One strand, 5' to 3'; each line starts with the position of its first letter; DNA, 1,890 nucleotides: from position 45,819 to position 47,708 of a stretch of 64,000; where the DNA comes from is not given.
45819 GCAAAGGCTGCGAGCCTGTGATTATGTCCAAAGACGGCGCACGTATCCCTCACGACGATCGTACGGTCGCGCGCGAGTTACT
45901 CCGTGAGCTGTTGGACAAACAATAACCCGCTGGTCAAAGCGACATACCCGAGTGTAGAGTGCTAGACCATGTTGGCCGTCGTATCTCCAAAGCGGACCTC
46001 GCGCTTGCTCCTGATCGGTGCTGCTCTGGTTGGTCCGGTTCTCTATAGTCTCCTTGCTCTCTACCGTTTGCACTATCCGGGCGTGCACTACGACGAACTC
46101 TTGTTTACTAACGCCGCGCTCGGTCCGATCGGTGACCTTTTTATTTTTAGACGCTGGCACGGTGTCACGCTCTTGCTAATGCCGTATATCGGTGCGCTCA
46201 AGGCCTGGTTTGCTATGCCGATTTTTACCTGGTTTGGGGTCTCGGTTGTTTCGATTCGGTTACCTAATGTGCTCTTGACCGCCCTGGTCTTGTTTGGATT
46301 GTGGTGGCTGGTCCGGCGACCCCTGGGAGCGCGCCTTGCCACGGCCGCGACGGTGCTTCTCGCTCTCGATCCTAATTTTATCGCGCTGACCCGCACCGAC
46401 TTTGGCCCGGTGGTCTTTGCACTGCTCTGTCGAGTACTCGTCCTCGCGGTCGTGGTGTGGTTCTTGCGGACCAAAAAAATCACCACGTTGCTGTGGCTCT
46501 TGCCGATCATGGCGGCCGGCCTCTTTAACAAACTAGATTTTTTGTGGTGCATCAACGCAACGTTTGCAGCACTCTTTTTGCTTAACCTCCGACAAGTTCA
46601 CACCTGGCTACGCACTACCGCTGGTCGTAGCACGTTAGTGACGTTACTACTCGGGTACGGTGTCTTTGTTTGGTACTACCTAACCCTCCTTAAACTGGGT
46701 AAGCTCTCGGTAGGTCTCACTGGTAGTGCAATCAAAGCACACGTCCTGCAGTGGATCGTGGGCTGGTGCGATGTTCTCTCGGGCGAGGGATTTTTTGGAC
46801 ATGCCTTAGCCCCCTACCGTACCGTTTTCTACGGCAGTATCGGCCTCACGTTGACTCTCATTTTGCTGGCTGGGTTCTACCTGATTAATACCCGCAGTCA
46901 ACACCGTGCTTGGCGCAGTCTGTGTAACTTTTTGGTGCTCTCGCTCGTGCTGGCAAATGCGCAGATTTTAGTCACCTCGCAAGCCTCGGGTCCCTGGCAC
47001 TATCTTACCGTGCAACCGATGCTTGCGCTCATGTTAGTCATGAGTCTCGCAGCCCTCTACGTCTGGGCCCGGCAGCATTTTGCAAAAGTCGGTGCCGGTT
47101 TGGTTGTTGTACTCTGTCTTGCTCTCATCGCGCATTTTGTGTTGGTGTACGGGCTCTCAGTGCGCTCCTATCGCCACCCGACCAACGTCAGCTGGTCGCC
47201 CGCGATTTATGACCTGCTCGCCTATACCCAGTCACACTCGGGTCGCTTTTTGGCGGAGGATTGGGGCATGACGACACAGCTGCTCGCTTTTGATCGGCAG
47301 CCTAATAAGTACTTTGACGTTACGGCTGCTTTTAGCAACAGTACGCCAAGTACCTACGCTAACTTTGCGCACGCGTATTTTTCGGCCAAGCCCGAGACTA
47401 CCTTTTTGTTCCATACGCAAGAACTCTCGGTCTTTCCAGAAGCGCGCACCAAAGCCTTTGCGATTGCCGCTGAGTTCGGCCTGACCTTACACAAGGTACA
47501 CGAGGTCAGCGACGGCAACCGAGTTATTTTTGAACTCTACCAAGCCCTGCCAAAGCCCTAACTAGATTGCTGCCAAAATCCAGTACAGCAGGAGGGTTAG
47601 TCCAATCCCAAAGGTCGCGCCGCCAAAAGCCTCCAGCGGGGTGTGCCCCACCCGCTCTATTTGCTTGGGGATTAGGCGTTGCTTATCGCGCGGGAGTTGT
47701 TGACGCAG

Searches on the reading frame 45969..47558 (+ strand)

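Call 46: search_protein_families(library=pfam, proteins=[window:45969-47558:+], max_evalue=0.0001)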
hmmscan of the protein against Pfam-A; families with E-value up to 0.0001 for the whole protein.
window:45969-47558:+ (530 aa): 1 family
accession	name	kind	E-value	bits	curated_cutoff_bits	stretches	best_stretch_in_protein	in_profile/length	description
PF13231.12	PMT_2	-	4.4e-08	33.9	26.1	1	78-221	6-145/160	Dolichyl-phosphate-mannose-protein mannosyltransferase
